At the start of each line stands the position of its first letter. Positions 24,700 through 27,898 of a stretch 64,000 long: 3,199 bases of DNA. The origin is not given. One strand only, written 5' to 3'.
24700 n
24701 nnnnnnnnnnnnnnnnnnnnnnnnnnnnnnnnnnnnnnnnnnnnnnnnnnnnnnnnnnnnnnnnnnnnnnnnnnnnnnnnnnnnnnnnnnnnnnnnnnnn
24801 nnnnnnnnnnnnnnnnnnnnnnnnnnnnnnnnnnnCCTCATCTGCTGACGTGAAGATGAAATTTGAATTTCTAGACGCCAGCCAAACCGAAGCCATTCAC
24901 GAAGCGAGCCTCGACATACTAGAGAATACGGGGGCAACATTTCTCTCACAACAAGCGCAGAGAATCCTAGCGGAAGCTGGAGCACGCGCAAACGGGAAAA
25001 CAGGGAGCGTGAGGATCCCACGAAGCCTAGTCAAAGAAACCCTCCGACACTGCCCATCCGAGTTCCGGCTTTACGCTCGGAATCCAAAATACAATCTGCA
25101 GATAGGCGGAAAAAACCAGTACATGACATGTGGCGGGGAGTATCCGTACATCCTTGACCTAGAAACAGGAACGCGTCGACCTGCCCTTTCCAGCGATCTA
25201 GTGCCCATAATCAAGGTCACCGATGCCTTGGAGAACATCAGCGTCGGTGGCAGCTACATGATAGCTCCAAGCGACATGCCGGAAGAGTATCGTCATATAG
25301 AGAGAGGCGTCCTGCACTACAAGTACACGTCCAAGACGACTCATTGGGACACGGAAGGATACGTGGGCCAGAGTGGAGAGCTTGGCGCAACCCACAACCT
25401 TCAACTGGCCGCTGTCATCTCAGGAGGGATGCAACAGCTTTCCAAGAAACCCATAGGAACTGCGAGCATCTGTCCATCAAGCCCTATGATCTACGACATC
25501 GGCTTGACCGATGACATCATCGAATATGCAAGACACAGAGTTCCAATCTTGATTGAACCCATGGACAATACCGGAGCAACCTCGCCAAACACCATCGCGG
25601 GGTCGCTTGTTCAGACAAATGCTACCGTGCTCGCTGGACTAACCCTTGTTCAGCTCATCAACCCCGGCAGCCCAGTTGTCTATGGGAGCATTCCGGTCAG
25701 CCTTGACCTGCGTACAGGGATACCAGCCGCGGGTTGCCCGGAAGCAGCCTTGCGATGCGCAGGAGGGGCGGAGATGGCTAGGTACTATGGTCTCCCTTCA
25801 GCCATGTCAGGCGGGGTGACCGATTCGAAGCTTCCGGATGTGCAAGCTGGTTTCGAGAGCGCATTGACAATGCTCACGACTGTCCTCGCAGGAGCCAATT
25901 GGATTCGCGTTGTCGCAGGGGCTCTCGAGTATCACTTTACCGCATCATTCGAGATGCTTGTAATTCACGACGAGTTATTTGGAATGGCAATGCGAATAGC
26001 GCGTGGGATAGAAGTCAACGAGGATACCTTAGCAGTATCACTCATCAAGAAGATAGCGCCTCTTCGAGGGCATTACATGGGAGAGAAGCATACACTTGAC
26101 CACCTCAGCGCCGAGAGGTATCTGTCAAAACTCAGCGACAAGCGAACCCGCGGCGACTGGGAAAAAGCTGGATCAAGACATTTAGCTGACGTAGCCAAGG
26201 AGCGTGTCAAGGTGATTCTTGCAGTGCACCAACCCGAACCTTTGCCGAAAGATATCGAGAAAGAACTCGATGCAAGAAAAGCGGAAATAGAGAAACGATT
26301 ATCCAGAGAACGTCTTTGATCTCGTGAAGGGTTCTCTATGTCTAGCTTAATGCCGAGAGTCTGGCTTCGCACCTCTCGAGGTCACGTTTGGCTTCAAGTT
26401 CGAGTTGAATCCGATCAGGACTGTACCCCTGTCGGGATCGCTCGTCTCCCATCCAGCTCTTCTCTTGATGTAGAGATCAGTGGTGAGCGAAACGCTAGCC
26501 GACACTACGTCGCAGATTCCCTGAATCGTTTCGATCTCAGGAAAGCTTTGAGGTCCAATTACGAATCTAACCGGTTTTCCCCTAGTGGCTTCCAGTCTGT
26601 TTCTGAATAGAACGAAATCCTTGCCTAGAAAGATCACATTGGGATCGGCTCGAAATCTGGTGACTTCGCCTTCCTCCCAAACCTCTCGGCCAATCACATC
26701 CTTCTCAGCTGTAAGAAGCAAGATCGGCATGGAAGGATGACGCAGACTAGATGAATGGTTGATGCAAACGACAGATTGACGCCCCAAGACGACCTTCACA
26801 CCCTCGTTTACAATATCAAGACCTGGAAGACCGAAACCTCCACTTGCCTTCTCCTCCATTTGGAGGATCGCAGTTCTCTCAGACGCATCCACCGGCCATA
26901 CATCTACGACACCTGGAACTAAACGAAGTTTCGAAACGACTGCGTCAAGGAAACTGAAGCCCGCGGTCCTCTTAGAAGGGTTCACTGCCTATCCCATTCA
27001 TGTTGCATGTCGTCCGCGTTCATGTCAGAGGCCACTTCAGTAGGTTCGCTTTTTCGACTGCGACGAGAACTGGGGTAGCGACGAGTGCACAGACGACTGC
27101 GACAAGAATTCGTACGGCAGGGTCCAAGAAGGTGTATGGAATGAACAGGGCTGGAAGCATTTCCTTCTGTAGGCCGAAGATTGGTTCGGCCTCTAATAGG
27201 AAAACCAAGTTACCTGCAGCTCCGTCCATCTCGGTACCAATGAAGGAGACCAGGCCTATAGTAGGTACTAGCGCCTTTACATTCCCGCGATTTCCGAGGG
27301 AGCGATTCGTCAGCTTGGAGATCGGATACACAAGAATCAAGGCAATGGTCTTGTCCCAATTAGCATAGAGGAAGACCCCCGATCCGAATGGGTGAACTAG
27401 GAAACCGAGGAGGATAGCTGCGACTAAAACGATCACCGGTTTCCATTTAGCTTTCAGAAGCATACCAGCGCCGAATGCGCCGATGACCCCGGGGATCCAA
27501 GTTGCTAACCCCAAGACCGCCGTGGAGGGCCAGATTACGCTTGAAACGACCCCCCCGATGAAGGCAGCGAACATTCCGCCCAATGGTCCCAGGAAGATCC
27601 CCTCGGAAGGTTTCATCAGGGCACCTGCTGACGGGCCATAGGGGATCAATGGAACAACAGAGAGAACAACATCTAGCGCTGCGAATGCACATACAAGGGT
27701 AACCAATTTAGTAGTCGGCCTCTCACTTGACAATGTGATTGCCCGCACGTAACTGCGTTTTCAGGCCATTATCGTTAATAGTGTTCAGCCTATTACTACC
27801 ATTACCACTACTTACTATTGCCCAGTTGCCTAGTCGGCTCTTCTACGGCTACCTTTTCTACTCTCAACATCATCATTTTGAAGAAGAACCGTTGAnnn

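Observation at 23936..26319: MtrH-like pterin methyltransferase fused in an operon with a non-Pyl MttB-superfamily methyltransferase; a second MttB paralog lies next to gcvPA/PB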

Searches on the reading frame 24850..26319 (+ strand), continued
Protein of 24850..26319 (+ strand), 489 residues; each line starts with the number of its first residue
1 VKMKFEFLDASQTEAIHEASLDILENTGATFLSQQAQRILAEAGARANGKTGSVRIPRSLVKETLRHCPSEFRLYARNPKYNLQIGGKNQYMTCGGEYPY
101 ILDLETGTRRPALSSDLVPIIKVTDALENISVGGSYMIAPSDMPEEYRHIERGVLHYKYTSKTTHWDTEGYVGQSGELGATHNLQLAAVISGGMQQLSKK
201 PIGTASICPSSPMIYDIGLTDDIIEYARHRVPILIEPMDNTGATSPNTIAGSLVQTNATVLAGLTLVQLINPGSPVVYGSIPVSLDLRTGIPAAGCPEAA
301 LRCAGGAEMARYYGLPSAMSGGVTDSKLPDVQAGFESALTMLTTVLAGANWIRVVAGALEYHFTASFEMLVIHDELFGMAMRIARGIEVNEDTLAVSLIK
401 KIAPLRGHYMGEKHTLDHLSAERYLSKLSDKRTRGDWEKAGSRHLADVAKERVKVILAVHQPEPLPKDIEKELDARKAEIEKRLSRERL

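Call 39: search_solved_structures(query=window:24856-26319:+, show_alignments=3)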
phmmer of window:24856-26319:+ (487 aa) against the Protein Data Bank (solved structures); distinct sequences matched with E-value up to 0.001: 5.
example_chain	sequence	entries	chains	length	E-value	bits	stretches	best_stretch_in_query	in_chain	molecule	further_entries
9yce_A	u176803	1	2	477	2.1e-81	277.1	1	2-481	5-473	Glycine betaine methyltransferase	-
2qne_A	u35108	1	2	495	2.4e-81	276.9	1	2-481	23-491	Putative methyltransferase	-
7xcl_A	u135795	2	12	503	1.1e-72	248.4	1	8-475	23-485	Trimethylamine methyltransferase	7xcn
7xcm_A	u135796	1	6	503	1.6e-72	247.9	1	8-475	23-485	Trimethylamine methyltransferase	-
4yyc_A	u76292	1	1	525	1.1e-63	218.7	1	2-455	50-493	Putative trimethylamine methyltransferase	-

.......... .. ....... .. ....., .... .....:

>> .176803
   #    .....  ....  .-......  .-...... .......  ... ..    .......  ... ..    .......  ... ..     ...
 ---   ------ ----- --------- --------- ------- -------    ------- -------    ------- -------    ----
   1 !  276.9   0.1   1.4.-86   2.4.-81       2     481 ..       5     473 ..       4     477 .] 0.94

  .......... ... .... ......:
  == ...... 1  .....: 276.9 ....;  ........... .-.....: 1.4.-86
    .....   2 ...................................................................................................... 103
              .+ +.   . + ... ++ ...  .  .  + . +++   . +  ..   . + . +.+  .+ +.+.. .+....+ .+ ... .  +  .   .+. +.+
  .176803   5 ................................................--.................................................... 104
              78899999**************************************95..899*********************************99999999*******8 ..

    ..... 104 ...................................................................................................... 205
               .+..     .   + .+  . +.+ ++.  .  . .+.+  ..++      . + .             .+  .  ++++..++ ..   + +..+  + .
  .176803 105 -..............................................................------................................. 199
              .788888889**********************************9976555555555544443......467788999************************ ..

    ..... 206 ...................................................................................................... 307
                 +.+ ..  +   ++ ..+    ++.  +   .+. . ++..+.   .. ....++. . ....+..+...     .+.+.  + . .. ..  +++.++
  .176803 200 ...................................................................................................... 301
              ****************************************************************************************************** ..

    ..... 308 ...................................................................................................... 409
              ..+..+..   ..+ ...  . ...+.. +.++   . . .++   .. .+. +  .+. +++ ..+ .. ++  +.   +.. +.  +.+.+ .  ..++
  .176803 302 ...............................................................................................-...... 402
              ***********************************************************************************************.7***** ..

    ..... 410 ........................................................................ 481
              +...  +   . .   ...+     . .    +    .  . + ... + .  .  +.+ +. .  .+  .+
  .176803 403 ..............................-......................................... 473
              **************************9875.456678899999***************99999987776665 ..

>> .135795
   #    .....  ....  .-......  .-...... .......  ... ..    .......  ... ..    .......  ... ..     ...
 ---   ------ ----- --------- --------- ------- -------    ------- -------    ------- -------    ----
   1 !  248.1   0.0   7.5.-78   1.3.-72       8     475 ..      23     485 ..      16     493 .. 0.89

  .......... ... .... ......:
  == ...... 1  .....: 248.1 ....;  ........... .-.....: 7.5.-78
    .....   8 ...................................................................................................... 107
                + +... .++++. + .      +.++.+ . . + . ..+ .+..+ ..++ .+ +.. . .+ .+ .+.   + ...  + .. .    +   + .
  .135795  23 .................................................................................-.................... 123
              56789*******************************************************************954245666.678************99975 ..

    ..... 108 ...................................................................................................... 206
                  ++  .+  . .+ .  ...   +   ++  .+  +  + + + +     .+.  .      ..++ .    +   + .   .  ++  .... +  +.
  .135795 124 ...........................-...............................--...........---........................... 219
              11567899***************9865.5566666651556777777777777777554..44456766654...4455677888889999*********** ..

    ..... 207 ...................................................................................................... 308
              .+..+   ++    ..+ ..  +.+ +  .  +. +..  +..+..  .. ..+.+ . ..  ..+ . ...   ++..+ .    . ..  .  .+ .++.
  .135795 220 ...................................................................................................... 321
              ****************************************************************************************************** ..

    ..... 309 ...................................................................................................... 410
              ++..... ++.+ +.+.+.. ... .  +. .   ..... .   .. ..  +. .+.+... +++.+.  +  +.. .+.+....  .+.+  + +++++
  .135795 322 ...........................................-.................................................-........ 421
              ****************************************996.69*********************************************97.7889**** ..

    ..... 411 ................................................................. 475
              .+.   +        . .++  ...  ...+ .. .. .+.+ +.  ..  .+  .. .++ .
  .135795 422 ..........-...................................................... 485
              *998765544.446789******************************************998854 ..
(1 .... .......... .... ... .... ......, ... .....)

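Call 56: find_related_loci(query=window:24856-26319:+, collection=genome_contigs, flank=10000)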
Query window:24856-26319:+ (487 aa) in genome_contigs; peptide patterns used: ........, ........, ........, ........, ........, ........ (x = any residue, [..] = any of these).
35 stretches matched a pattern; 3 encode a relative of the query (tblastn E <= 1e-3); 3 distinct loci.
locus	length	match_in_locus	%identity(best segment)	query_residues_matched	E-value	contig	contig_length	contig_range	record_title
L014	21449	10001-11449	83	1-484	0e+0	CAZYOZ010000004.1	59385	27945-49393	MAG TPA_asm: uncultured Candidatus Bathyarchaeia archaeon isolate SRP231805_co2_295 genome assembly, contig: NODE_117_le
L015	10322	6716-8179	74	1-487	0e+0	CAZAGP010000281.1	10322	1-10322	MAG TPA_asm: uncultured Candidatus Bathyarchaeia archaeon isolate SRP140028_co1_409 genome assembly, contig: k141_331111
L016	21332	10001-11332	28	12-471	3e-31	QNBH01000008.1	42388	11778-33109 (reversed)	MAG: Spirochaetes bacterium isolate B32_G16 B32_Guay16_scaffold_00232, whole genome shotgun sequence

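Call 84: find_encoding_contigs(protein=P0046, flank=8000, max_places=1)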
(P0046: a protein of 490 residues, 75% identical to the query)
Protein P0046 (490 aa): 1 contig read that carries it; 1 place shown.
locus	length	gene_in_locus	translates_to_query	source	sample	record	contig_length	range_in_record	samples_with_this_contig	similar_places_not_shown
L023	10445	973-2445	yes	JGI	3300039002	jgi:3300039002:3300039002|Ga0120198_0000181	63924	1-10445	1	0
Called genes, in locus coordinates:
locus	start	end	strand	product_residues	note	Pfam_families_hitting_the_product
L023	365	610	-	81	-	-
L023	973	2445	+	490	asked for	PF06253:MTTB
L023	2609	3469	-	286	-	PF05853:BKACE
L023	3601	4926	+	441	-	PF00155:Aminotran_1_2 (weak), PF00266:Aminotran_5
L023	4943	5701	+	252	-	PF00106:adh_short, PF08659:KR, PF13561:adh_short_C2, PF23441:SDR (weak)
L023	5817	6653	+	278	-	PF00248:Aldo_ket_red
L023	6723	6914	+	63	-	-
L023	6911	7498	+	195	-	PF13238:AAA_18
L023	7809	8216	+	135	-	PF01423:LSM (faint), PF14894:Lsm_C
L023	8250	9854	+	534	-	PF01702:TGT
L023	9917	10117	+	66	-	-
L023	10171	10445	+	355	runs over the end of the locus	PF01916:DS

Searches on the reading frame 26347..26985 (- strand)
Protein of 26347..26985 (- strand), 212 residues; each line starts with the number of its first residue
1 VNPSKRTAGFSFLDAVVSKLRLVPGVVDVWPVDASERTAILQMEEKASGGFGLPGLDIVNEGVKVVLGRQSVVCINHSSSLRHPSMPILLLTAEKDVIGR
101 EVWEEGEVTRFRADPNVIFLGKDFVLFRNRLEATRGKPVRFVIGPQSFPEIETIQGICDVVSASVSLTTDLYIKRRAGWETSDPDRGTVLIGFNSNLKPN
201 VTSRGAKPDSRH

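Call 3: search_protein_families(library=pfam, proteins=[window:26347-26985:-])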
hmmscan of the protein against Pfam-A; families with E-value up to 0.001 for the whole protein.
window:26347-26985:- (212 aa): 0 families

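Call 4: search_protein_families(library=ncbifam, proteins=[window:26347-26985:-])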
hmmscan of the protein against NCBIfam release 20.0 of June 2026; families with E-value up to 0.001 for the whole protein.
window:26347-26985:- (212 aa): 0 families

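Call 59: search_protein_families(library=pfam, max_evalue=10, proteins=[window:26347-26985:-])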
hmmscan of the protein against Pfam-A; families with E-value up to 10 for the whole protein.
window:26347-26985:- (212 aa): 1 family
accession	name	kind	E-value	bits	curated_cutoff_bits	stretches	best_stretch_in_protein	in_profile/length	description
PF20539.3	DUF6754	-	0.11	12.1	27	1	135-158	58-81/257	Domain of unknown function (DUF6754)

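Call 68: search_protein_representatives(protein=window:26347-26985:-)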
Query: 212 residues. Proteins with E-value up to 0.001 (for the whole library): 161; up to 1e-10: 67; up to 1e-30: 8. The best 150 are listed.
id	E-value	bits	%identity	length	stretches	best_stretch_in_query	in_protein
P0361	4.1e-79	281.2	65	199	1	3-196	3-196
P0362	1.4e-52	194.6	50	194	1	15-200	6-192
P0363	2.6e-37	144.6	45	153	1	56-198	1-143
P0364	3.2e-37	144.3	36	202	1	9-197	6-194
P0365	1.3e-36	142.3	43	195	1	15-194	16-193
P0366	2.1e-35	138.4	43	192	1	12-194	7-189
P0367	2.1e-34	135.1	40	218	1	12-195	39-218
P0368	8.2e-34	133.2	56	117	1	81-195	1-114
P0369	1.3e-30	122.8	36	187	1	12-194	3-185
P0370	1.1e-27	113.2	33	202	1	16-199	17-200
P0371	1.2e-27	113.1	37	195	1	26-194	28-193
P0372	2.0e-27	112.4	35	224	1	8-198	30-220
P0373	2.8e-27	111.9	60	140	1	13-107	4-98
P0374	4.4e-27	111.2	36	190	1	19-195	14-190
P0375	8.7e-27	110.2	33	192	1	11-194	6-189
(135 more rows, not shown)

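Call 73: predict_structure(alignment_id=A1)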
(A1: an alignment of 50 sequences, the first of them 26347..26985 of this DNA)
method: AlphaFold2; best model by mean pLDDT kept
length: 212 residues; sequences in the alignment: 50
mean_pLDDT: 92.5   pTM: 0.85
mean pLDDT of the five models: 92.5, 92.2, 92.0, 91.8, 91.7
residues with pLDDT >= 90: 177; 70-90: 17; 50-70: 17; < 50: 1
segments of 3 or more residues with pLDDT < 50: none
pLDDT, mean of each block of 10 residues (from residue 1): 55 96 98 98 92 84 98 98 95 97 97 98 98 96 97 97 98 98 98 89 69 74
secondary structure, 60 per line:
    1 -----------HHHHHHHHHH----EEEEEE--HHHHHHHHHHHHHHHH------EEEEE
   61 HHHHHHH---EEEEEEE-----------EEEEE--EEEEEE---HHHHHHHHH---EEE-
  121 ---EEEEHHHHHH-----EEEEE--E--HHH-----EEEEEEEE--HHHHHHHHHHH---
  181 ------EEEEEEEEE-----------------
elements in order: H12-21 E26-31 H34-49 E56-60 H61-67 E71-77 E89-93 E96-101 H105-113 E117-119 E124-127 H128-133 E139-143 E157-164 H167-177 E187-195

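Call 79: search_protein_families(library=ncbifam, max_evalue=10, proteins=[window:26347-26985:-])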
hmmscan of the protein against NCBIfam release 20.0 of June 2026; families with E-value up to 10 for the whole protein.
window:26347-26985:- (212 aa): 0 families

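Call 81: fold_search(model_id=the predicted structure, library=pdb)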
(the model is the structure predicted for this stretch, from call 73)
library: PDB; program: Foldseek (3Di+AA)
matches with E <= 10: 465; with E <= 0.001: 0
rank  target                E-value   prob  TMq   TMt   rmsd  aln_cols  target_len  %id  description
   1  2f6a_B                7.9e-02  0.08  0.14  0.11  13.0       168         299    8  Collagen Adhesin and Collagen Complex Structure (released 2006-12-12)
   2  4xom_D                2.7e-01  0.28  0.33  0.38  11.8       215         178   11  Coenzyme F420:L-glutamate ligase (FbiB) from Mycobacterium tuberculosis (C-terminal domain). (released 2016-02-17)
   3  7znn_D                2.9e-01  0.01  0.08  0.05  19.0       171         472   11  Cryo-EM structure of RCMV-E E27 bound to human DDB1 (deltaBPB) and full-length rat STAT2 (released 2022-11-09)
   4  5d0b_A                4.1e-01  0.11  0.24  0.16  20.2       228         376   12  Crystal structure of epoxyqueuosine reductase with a tRNA-TYR epoxyqueuosine-modified tRNA stem loop (released 2016-09-28)
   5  4xoq_D                5.3e-01  0.20  0.31  0.33  15.6       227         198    8  F420 complex of coenzyme F420:L-glutamate ligase (FbiB) from Mycobacterium tuberculosis (C-terminal domain) (released 2016-02-17)
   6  5d0a_A                5.6e-01  0.10  0.25  0.17  19.8       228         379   12  Crystal structure of epoxyqueuosine reductase with cleaved RNA stem loop (released 2016-09-28)
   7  5d08_B                6.7e-01  0.09  0.26  0.17  15.2       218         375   13  Crystal structure of selenomethionine-labeled epoxyqueuosine reductase (released 2016-09-28)
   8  4xoo_C                7.1e-01  0.23  0.35  0.37  13.9       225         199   11  FMN complex of coenzyme F420:L-glutamate ligase (FbiB) from Mycobacterium tuberculosis (C-terminal domain) (released 2016-02-17)
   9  5mqh                  7.1e-01  0.03  0.15  0.14  16.8       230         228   10  Structure of the Phosphatase Domain of the Cell Fate Determinant SpoIIE from Bacillus subtilis in a crystal form without (released 2017-05-31)
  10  7yx4_A                7.1e-01  0.02  0.14  0.06  20.6       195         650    7  Structure of the Mimivirus genomic fibre in its compact 5-start helix form (released 2022-08-10)
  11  5d08_A                7.6e-01  0.08  0.25  0.17  14.3       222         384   14  Crystal structure of selenomethionine-labeled epoxyqueuosine reductase (released 2016-09-28)
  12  9nem_D                7.6e-01  0.02  0.10  0.12  18.6       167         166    7  Structure of Unc119-Farnesylated peptide complex (released 2025-09-03)
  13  5d0a_C                8.1e-01  0.08  0.25  0.17  14.7       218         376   14  Crystal structure of epoxyqueuosine reductase with cleaved RNA stem loop (released 2016-09-28)
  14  1ygy_A                8.1e-01  0.01  0.09  0.05  16.2       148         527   12  Crystal Structure of D-3-Phosphoglycerate dehydrogenase From Mycobacterium tuberculosis (released 2005-01-25)
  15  9kas_B                8.6e-01  0.03  0.16  0.15  16.4       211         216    8  Crystal structure of anti-sulfonylurea antibody scFv in complex with chlorpropamide (released 2025-04-16)
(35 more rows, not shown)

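Call 91: search_solved_structures(query=A1, max_evalue=10)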
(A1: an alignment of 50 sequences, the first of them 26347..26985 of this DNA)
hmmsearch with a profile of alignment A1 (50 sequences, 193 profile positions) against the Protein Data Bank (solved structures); distinct sequences matched with E-value up to 10: 1.
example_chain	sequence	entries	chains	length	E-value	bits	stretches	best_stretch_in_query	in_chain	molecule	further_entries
2atv_A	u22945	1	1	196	0.2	14.2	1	83-185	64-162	RAS-like estrogen-regulated growth inhibitor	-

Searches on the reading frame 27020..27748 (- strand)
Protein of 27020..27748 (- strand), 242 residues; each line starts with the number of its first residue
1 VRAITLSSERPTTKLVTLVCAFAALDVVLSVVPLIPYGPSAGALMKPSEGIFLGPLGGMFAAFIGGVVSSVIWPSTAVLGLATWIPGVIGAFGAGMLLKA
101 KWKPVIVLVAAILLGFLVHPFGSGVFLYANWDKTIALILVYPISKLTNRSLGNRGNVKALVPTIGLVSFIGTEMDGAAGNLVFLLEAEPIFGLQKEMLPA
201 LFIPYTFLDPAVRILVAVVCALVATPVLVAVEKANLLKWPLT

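Call 3: search_protein_families(library=pfam, proteins=[window:27020-27748:-])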
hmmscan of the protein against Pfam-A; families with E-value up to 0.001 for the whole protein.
window:27020-27748:- (242 aa): 0 families

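Call 4: search_protein_families(library=ncbifam, proteins=[window:27020-27748:-])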
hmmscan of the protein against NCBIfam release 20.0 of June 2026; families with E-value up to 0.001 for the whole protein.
window:27020-27748:- (242 aa): 0 families

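Call 59: search_protein_families(library=pfam, max_evalue=10, proteins=[window:27020-27748:-])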
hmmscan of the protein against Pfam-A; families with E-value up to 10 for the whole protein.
window:27020-27748:- (242 aa): 0 families

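Call 79: search_protein_families(library=ncbifam, max_evalue=10, proteins=[window:27020-27748:-])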
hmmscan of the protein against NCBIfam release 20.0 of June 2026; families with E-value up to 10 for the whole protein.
window:27020-27748:- (242 aa): 1 family
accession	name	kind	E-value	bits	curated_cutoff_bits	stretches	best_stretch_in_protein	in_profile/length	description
TIGR04518.1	ECF_S_folT_fam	subfamily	1.2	8.9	60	1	12-114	3-110/163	folate family ECF transporter S component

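Call 92: search_solved_structures(query=window:27020-27748:-, max_evalue=10)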
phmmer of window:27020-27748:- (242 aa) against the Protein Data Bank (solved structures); distinct sequences matched with E-value up to 10: 0.

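Call 99: predict_structure(protein=window:27020-27748:-)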
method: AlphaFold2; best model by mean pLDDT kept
length: 242 residues; sequences in the alignment: 1
mean_pLDDT: 42.5   pTM: 0.33
mean pLDDT of the five models: 42.5, 40.2, 39.3, 38.0, 37.7
residues with pLDDT >= 90: 0; 70-90: 0; 50-70: 54; < 50: 188
segments of 3 or more residues with pLDDT < 50: 1-47, 49-51, 69-79, 95-97, 118-126, 133-137, 141-242
pLDDT, mean of each block of 10 residues (from residue 1): 34 43 42 37 43 54 53 46 50 51 58 54 46 49 39 38 37 33 34 30 35 45 41 34 30
secondary structure, 60 per line:
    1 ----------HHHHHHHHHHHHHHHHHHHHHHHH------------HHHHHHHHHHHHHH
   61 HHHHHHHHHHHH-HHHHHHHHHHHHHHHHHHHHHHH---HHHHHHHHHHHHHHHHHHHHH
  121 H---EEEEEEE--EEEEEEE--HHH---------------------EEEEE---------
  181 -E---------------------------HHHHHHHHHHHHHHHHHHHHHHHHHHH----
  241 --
elements in order: H11-34 H47-72 H74-96 H100-121 E125-131 E134-140 E167-171 H210-236
